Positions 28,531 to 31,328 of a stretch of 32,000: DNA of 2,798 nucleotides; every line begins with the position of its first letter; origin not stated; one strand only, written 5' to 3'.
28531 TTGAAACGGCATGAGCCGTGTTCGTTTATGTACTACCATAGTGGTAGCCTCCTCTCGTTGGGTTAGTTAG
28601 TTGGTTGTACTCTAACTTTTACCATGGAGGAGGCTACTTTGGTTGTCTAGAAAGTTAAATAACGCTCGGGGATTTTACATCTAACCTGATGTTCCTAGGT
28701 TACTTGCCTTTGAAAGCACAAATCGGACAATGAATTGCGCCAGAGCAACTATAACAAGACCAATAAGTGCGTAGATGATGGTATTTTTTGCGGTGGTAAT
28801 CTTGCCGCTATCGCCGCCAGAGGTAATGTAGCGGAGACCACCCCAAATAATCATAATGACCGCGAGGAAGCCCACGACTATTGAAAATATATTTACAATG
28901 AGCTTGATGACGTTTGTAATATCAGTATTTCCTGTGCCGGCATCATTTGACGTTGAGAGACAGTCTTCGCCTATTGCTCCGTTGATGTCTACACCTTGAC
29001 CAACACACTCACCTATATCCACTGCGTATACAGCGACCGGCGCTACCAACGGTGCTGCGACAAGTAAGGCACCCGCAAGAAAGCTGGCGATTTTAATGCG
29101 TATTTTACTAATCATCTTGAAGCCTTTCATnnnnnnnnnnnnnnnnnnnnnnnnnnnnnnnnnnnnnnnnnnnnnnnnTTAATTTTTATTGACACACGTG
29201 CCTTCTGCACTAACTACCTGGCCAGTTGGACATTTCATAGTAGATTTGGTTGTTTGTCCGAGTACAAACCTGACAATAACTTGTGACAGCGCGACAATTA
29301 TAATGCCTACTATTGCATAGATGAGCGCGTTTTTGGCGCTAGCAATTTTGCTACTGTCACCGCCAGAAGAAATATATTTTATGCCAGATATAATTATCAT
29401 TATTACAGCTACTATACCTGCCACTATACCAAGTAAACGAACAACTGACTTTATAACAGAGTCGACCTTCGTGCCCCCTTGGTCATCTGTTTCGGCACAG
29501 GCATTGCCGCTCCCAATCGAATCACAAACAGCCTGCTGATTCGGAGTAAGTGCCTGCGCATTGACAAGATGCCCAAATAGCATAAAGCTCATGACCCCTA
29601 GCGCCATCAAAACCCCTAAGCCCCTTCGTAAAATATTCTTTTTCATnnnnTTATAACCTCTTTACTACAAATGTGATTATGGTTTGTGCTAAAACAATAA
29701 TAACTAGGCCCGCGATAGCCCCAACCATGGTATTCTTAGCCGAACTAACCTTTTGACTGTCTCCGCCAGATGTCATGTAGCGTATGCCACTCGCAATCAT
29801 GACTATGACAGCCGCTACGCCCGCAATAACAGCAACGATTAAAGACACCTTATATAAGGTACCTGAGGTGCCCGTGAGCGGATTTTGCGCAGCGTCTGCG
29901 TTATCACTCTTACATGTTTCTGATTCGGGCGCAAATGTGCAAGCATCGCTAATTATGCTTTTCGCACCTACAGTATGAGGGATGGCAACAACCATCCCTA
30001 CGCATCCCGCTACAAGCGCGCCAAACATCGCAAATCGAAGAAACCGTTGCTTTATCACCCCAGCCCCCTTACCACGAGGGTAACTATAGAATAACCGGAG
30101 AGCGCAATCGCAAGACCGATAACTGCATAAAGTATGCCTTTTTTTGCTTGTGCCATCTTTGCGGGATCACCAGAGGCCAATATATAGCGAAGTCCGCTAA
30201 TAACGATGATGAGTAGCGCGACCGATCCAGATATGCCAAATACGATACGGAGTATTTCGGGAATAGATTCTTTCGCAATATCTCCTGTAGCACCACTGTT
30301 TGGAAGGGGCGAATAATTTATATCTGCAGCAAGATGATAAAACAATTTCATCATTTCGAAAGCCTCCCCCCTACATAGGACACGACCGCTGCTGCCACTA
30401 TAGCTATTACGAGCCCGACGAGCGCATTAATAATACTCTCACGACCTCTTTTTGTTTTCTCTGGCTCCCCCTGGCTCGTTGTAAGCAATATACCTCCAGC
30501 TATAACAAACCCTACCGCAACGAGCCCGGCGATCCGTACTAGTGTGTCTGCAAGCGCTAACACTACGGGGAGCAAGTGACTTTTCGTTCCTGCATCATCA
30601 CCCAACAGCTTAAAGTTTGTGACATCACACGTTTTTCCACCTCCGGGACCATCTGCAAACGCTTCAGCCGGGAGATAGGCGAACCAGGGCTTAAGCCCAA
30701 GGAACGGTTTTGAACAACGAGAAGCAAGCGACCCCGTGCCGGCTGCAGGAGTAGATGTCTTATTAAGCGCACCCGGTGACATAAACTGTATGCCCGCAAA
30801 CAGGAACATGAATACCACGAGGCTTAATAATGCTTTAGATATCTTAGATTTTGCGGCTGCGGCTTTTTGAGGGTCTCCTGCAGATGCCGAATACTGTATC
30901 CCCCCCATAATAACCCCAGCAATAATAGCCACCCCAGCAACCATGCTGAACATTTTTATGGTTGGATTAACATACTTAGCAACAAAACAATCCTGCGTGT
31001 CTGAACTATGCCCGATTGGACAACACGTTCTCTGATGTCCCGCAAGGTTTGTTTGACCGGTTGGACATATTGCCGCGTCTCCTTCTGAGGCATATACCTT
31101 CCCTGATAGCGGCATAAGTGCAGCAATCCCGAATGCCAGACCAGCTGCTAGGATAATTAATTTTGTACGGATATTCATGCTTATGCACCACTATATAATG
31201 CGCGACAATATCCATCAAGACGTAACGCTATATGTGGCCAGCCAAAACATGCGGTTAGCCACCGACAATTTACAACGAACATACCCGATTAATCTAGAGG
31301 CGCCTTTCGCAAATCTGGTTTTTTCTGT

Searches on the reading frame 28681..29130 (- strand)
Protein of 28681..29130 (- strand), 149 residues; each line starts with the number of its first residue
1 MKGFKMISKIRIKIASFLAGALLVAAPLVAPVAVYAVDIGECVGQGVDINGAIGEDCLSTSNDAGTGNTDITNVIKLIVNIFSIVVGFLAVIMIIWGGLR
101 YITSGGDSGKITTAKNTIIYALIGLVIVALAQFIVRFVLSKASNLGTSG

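Call 74: search_protein_families(library=pfam, proteins=[window:28681-29130:-], max_evalue=0.001)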
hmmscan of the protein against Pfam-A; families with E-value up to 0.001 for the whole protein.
window:28681-29130:- (149 aa): 2 families
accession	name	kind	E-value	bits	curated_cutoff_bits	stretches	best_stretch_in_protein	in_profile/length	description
PF18895.5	T4SS_pilin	-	2.7e-15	56.6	26.6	1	69-138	3-71/71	Type IV secretion system pilin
PF04956.18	TrbC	-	3.2e-06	27.7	27.9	1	63-137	29-97/98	TrbC/VIRB2 pilin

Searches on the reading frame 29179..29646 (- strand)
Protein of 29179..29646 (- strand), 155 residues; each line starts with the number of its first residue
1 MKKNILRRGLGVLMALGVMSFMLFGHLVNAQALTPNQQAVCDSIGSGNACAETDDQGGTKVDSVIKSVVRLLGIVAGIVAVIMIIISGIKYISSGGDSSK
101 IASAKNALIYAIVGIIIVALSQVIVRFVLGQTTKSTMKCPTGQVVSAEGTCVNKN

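Call 74: search_protein_families(library=pfam, proteins=[window:29179-29646:-], max_evalue=0.001)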
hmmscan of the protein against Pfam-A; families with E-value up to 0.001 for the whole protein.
window:29179-29646:- (155 aa): 3 families
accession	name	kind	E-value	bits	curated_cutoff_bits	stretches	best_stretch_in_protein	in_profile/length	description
PF18895.5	T4SS_pilin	-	6.6e-13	49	26.6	1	59-128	3-71/71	Type IV secretion system pilin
PF04956.18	TrbC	-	6.9e-07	29.8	27.9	1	48-127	27-97/98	TrbC/VIRB2 pilin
PF21954.1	TUNAR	-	0.00056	20.2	27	0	54-86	9-41/48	TUNAR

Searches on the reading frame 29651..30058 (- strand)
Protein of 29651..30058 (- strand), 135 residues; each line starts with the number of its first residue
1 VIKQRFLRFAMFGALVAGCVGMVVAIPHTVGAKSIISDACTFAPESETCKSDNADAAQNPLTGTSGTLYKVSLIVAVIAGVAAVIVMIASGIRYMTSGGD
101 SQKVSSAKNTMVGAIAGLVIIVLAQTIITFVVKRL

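Call 74: search_protein_families(library=pfam, proteins=[window:29651-30058:-], max_evalue=0.001)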
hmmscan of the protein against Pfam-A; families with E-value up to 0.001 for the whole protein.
window:29651-30058:- (135 aa): 3 families
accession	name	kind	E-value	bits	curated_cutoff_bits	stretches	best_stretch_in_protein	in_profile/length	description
PF18895.5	T4SS_pilin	-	3.1e-10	40.4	26.6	1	66-131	7-71/71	Type IV secretion system pilin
PF04956.18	TrbC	-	3e-05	24.6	27.9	1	55-130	29-97/98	TrbC/VIRB2 pilin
PF19297.4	QcrA_N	-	0.00044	20.1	27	1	71-133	58-120/222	QcrA subunit N-terminal region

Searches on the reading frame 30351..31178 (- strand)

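Call 74: search_protein_families(library=pfam, proteins=[window:30351-31178:-], max_evalue=0.001)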
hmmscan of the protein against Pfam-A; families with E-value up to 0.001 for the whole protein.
window:30351-31178:- (275 aa): 1 family
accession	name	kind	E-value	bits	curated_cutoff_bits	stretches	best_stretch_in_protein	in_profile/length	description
PF18895.5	T4SS_pilin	-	7.7e-16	58.4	26.6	2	209-269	12-71/71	Type IV secretion system pilin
